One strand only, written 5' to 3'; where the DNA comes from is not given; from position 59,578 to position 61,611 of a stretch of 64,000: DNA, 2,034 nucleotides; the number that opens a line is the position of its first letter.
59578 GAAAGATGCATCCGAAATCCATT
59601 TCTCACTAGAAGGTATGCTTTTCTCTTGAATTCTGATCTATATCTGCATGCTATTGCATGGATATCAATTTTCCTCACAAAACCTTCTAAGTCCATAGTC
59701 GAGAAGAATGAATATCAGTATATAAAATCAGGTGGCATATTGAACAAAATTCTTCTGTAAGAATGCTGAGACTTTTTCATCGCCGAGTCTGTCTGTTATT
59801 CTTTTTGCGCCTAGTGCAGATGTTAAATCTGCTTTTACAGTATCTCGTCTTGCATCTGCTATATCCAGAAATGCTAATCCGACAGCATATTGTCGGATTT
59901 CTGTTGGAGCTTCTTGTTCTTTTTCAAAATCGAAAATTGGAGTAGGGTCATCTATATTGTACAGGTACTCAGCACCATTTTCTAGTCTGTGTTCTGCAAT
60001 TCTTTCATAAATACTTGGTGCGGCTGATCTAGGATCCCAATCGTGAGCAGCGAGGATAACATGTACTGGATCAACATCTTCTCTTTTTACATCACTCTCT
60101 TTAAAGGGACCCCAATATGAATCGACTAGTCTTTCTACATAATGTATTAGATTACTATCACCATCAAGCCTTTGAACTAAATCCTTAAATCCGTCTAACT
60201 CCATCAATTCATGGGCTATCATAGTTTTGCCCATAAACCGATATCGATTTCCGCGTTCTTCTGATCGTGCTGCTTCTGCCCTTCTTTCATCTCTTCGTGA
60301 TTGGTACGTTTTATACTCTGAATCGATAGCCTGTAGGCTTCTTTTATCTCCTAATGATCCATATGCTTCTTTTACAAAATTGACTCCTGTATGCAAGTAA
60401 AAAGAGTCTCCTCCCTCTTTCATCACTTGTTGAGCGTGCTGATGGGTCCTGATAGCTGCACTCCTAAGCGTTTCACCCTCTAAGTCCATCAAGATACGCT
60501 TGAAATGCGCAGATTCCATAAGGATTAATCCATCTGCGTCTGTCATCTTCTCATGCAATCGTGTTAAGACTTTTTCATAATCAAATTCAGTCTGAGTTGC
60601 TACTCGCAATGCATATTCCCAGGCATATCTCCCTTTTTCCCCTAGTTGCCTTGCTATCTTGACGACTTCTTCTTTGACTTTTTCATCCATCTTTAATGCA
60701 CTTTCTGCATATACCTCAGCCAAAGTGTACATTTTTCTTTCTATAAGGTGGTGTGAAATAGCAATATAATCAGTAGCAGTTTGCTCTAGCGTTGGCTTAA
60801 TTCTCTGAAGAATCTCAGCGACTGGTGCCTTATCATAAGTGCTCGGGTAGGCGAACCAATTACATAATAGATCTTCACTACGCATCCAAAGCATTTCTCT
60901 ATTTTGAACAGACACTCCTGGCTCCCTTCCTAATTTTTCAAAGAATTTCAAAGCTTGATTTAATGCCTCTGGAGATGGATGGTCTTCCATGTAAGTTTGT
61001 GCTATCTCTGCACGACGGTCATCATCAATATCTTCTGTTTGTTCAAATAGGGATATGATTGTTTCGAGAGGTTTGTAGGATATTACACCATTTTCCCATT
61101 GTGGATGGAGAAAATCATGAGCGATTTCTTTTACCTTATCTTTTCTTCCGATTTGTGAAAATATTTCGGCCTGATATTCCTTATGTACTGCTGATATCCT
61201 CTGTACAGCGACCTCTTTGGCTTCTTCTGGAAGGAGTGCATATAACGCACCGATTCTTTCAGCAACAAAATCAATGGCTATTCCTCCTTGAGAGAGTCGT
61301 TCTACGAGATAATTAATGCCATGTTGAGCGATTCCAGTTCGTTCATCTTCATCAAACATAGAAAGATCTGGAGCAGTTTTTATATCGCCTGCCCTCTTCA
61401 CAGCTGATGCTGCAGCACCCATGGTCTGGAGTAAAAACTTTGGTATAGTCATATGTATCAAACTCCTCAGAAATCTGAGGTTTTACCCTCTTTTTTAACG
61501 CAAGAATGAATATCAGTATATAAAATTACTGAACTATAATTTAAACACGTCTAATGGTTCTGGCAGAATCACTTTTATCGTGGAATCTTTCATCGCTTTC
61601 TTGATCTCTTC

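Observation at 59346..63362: Lys-poor gene block in place of rpl11, upstream of the L1-P0-P1 ribosomal operon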

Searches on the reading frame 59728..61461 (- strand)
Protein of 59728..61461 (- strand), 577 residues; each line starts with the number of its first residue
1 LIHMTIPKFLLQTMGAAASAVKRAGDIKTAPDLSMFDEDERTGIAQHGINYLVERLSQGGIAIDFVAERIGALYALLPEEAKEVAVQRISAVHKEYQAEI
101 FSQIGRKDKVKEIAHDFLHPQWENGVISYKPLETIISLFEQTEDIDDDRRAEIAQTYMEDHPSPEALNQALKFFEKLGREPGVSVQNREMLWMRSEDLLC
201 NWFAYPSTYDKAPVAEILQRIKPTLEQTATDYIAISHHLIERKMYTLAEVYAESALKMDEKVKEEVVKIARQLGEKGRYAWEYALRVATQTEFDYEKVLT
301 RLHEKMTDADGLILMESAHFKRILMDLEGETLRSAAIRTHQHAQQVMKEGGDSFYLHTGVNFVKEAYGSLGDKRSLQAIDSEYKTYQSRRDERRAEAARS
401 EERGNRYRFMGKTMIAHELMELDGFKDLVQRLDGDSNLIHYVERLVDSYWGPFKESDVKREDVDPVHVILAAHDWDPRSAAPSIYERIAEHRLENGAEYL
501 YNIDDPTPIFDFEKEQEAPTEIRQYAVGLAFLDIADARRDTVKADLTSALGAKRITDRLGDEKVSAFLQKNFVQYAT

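Call 4: search_protein_families(library=pfam, proteins=[window:59728-61461:-], max_evalue=0.1)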
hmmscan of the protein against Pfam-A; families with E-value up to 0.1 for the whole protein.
window:59728-61461:- (577 aa): 0 families

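Call 7: find_encoding_contigs(protein=window:59728-61461:-, flank=10000, max_places=6)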
Protein window:59728-61461:- (577 aa): no gene with exactly this product is on record in the collection.

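Call 9: find_encoding_contigs(protein=window:59728-61452:-, flank=10000, max_places=6)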
Protein window:59728-61452:- (574 aa): no gene with exactly this product is on record in the collection.

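Call 10: search_protein_families(library=ncbifam, proteins=[window:59728-61461:-], max_evalue=0.1)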
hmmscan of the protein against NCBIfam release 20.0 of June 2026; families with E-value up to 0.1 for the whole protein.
window:59728-61461:- (577 aa): 2 families
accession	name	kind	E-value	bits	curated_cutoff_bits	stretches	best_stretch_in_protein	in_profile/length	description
NF011990.0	PRK15446.2-6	subfamily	0.052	12.2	233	1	217-289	151-223/390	alpha-D-ribose 1-methylphosphonate 5-triphosphate diphosphatase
TIGR00109.1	hemH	equivalog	0.076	12.4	124.6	0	89-178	224-314/322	ferrochelatase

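Call 11: find_homologous_proteins(query=window:59728-61452:-, max_evalue=0.001)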
Query window:59728-61452:- (574 aa): 1 proteins with E <= 0.001 among 8000 candidates.
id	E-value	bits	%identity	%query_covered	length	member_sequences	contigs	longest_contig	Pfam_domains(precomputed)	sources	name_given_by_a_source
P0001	0.0e+0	1283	100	100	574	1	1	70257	-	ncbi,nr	ncbi:hypothetical protein GOV09_05640 [Candidatus Woesearchaeota archaeon]|nr:hypothetical protein [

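Call 13: find_encoding_contigs(protein=P0001, flank=10000, max_places=4)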
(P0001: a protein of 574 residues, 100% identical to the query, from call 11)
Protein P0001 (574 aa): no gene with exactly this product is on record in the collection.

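Call 24: search_protein_representatives(protein=window:59728-61452:-)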
Query: 574 residues. Proteins with E-value up to 0.001 (for the whole library): 3; up to 1e-10: 1; up to 1e-30: 1. The best 3 are listed.
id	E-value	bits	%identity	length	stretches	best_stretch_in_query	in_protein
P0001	0.0e+00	1282.6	100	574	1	1-574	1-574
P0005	2.3e-09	53.4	28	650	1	26-308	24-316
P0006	1.5e-04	37.5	25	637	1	27-456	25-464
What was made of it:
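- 59728..61452 (-): p574: 574-aa all-alpha, TPR/Sel1-like protein (GOV09_05640) with a conserved N-terminal PDLSMF motif. Candidate single-gene cassette. Two remote homologues among 1.84 billion representatives (call 24).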

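Call 26: find_encoding_contigs(protein=P0005, flank=10000, max_places=4)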
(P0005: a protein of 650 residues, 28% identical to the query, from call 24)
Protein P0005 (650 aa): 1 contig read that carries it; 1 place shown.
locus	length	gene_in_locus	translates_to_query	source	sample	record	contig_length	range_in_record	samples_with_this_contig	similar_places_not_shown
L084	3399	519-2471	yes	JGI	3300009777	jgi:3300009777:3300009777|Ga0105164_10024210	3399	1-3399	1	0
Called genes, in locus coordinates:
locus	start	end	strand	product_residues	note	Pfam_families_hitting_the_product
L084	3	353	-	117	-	?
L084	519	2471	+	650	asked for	-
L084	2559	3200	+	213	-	PF01865:PhoU_div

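Call 27: find_encoding_contigs(protein=P0006, flank=10000, max_places=4)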
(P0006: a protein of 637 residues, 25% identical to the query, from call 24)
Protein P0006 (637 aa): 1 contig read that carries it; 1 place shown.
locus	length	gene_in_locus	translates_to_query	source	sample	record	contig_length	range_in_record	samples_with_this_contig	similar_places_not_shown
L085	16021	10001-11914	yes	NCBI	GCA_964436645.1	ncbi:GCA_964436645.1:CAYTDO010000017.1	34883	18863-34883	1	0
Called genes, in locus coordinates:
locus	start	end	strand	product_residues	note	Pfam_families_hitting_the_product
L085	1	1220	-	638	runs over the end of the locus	PF02518:HATPase_c, PF00204:DNA_gyraseB, PF01751:Toprim, PF00986:DNA_gyraseB_C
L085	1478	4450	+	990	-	PF01139:RtcB, PF14890:Intein_splicing, PF01139:RtcB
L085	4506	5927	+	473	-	PF02878:PGM_PMM_I, PF02879:PGM_PMM_II, PF02880:PGM_PMM_III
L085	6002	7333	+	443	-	PF00919:UPF0004, PF04055:Radical_SAM, PF01938:TRAM (faint)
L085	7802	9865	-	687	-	PF02463:SMC_N (weak), PF13476:AAA_23 (faint), PF13555:AAA_29 (weak)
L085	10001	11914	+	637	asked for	-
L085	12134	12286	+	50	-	-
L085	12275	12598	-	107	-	-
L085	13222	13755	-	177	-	PF03350:UPF0114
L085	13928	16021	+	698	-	?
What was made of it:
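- p574 has two remote homologues (E 2e-9 and 1.5e-4) in unrelated archaeal contexts (calls 24, 26, 27).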

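Call 43: search_protein_families(library=padloc, proteins=[window:59728-61452:-], max_evalue=0.1)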
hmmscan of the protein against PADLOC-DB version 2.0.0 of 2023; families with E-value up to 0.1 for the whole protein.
window:59728-61452:- (574 aa): 1 family
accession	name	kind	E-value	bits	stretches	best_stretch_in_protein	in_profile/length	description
PDLC01438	Csa3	-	0.0022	16.1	1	187-282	62-157/305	"CAS-I,CAS-II,CAS-III,CAS-IV,CAS-V,CAS-VI; associated_signaling"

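Call 44: search_protein_families(library=phrogs, proteins=[window:59728-61452:-], max_evalue=0.1)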
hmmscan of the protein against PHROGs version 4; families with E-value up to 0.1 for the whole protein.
window:59728-61452:- (574 aa): 1 family
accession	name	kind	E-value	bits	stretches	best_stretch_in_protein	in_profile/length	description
phrog_34044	-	unknown function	0.073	13.9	0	302-320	52-70/71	-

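Call 47: predict_structure(alignment_id=A2)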
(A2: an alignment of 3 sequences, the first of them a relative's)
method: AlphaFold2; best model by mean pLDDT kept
length: 574 residues; sequences in the alignment: 3
mean_pLDDT: 63.9   pTM: 0.43
mean pLDDT of the five models: 63.9, 63.2, 62.6, 59.9, 59.7
residues with pLDDT >= 90: 26; 70-90: 240; 50-70: 128; < 50: 180
segments of 3 or more residues with pLDDT < 50: 1-25, 122-124, 201-208, 306-313, 397-417, 428-439, 441-457, 467-515, 530-557, 570-574
pLDDT, mean of each block of 10 residues (from residue 1): 27 30 54 82 79 62 77 88 86 81 82 67 60 75 84 73 76 79 70 62 46 64 79 82 82 92 94 83 89 77 52 55 78 84 72 75 86 89 80 51 30 44 51 46 43 45 49 38 44 33 32 50 57 37 37 51 63 35
secondary structure, 60 per line:
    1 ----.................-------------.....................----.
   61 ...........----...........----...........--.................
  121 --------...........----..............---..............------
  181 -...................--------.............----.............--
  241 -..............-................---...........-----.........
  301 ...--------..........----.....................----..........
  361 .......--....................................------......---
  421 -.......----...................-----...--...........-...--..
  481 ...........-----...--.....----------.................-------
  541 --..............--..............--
elements in order: H5-21 H35-55 H60-71 H76-86 H91-101 H104-120 H129-139 H144-157 H161-174 H182-200 H209-221 H226-238 H242-255 H257-272 H276-286 H292-303 H312-321 H326-346 H351-367 H370-405 H412-417 H422-428 H433-451 H462-472 H479-491 E497-499 E502-506 H517-533 H543-556 H559-572
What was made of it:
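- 59728..61452 (-): The AF2 model is all helices, pLDDT 64 (call 47).
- On TPR / Sel1 repeat proteins: Only the all-alpha architecture is shared (call 47).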

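Call 53: find_related_loci(query=A2, collection=viral_contigs, flank=8000)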
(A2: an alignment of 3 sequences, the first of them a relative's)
Query A2 (574 aa) in viral_contigs; peptide patterns used: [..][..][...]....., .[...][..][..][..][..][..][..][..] (x = any residue, [..] = any of these).
153 stretches matched a pattern, but none encodes a relative of the query by tblastn (E <= 1e-3).

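Call 58: fold_search(model_id=the predicted structure, library=pdb)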
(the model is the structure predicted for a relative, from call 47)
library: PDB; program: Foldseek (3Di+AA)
matches with E <= 10: 928; with E <= 0.001: 0
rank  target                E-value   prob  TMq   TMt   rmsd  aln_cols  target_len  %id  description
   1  6c6k_B                1.5e-03  0.93  0.13  0.15  25.7       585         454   12  Structural basis for preferential recognition of cap 0 RNA by a human IFIT1-IFIT3 protein complex (released 2018-04-04)
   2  6c6k_A                2.0e-03  0.95  0.14  0.16  25.6       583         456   12  Structural basis for preferential recognition of cap 0 RNA by a human IFIT1-IFIT3 protein complex (released 2018-04-04)
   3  4hny_C                2.8e-03  0.95  0.17  0.14  27.7       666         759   12  Apo N-terminal acetyltransferase complex A (released 2014-03-26)
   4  9gaw_Z                2.9e-03  0.98  0.13  0.15  20.9       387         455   13  High-resolution structure of the Anaphase-promoting complex/cyclosome (APC/C) bound to co-activator Cdh1 (released 2024-08-14)
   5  7yeh_A                4.4e-03  0.94  0.14  0.09  30.8       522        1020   11  Cryo-EM structure of human OGT-OGA complex (released 2023-07-12)
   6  8gel_A                4.9e-03  0.25  0.07  0.08  34.6       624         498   14  Cryo-EM structure of synthetic tetrameric building block sC4 (released 2024-03-13)
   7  9gaw_Y                6.5e-03  0.96  0.15  0.17  27.7       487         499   12  High-resolution structure of the Anaphase-promoting complex/cyclosome (APC/C) bound to co-activator Cdh1 (released 2024-08-14)
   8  8chy                  7.3e-03  1.00  0.16  0.27  14.1       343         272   12  Crystal structure of an 8-repeat consensus TPR superhelix with Zinc. (released 2024-02-21)
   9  6gmh_Q                7.3e-03  0.89  0.14  0.10  29.4       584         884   11  Structure of activated transcription complex Pol II-DSIF-PAF-SPT6 (released 2018-08-22)
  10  4buj_F                7.6e-03  0.87  0.15  0.08  32.6       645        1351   10  Crystal structure of the S. cerevisiae Ski2-3-8 complex (released 2013-08-28)
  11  7dkh_I                7.9e-03  0.82  0.14  0.10  34.9       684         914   10  Crystal structure of the Ctr9/Paf1/Cdc73/Rtf1 quaternary complex (released 2021-11-24)
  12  5w5h_C                7.9e-03  0.80  0.13  0.15  26.0       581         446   11  Human IFIT1 dimer with m7Gppp-AAAA (released 2017-07-19)
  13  7rdr_A                7.9e-03  0.54  0.10  0.12  30.2       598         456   12  Circular tandem repeat protein with novel repeat topology and enhanced subunit contact surfaces (released 2021-09-01)
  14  5udl_A                8.2e-03  0.82  0.14  0.16  25.7       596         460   12  IFIT1 N216A monomeric mutant (L457E/L464E) with m7Gppp-AAAA (anti conformation of cap) (released 2017-03-01)
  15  4j0u                  8.2e-03  0.82  0.13  0.15  24.2       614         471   11  Crystal structure of IFIT5/ISG58 (released 2013-02-13)
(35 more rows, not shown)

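Call 65: search_solved_structures(query=A2, max_evalue=10)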
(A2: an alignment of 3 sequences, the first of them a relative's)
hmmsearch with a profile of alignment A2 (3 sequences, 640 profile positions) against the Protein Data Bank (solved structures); distinct sequences matched with E-value up to 10: 6.
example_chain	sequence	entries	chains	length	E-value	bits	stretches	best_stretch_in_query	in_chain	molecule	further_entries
4aqj_A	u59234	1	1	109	0.26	12.9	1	186-244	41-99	PROTEIN S100-A7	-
1psr_A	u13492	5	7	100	0.35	12.5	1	186-243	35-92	PSORIASIN | PROTEIN S100-A7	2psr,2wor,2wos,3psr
1yfm_A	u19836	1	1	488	0.36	12.5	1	493-586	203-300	FUMARASE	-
2wnd_A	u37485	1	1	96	0.73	11.5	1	186-243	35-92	PROTEIN S100-A7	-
4aqi_A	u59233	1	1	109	1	11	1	186-244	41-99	PROTEIN S100-A7A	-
9n7g_A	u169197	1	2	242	1.3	10.7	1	186-244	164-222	Protein S100-A7 FN3 chimera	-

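Call 94: fold_search(model_id=the predicted structure, library=viral)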
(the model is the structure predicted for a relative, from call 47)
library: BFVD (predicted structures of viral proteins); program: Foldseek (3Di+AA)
matches with E <= 10: 360; with E <= 0.001: 0
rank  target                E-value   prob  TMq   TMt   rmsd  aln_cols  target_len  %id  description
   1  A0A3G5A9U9            2.1e-02  0.84  0.16  0.17  28.5       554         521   12  Sel1 repeat family protein [Hyperionvirus sp.]
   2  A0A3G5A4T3            2.1e-02  0.75  0.16  0.15  29.7       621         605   12  RING-type domain-containing protein [Harvfovirus sp.]
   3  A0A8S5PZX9            3.0e-02  0.60  0.14  0.13  59.0       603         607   12  Serine-pyruvate aminotransferase [Siphoviridae sp. ctOCb13]
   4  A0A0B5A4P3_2          3.5e-02  0.20  0.10  0.07  35.2       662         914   13  (no name in the UniProt tables at hand)
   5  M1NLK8                5.4e-02  0.72  0.14  0.20  20.5       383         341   10  Repeat protein [Moumouvirus goulette]
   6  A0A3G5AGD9            7.4e-02  0.54  0.14  0.17  26.4       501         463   12  Sel1 repeat family protein [Hyperionvirus sp.]
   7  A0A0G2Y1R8            8.0e-02  0.35  0.14  0.15  23.9       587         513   10  Putative sel1-like repeat-containing protein [Acanthamoeba polyphaga mimivirus]
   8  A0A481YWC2            8.7e-02  0.69  0.21  0.20  17.8       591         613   11  Uncharacterized protein [Marseillevirus LCMAC201]
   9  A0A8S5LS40            1.1e-01  0.82  0.15  0.23  15.9       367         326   11  Chaperone protein [Siphoviridae sp. ctMAv2]
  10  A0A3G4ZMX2            1.4e-01  0.38  0.15  0.12  35.1       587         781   11  RING-type domain-containing protein [Terrestrivirus sp.]
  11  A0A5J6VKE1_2          1.5e-01  0.38  0.18  0.14  23.1       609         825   12  Uncharacterized protein [Megaviridae environmental sample]
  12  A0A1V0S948            1.6e-01  0.66  0.15  0.18  23.0       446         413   13  TPR repeat protein [Catovirus CTV1]
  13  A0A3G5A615            1.7e-01  0.38  0.12  0.16  21.4       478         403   11  Sel1 repeat family protein [Hyperionvirus sp.]
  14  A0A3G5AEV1            1.8e-01  0.41  0.15  0.16  27.7       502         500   12  Uncharacterized protein [Hyperionvirus sp.]
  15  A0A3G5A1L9            2.1e-01  0.35  0.11  0.15  24.3       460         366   10  Tetratricopeptide repeat protein [Harvfovirus sp.]
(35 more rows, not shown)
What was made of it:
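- On TPR / Sel1 repeat proteins: Foldseek E is 1.5e-3 or worse with TM below 0.25 (calls 58, 94).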
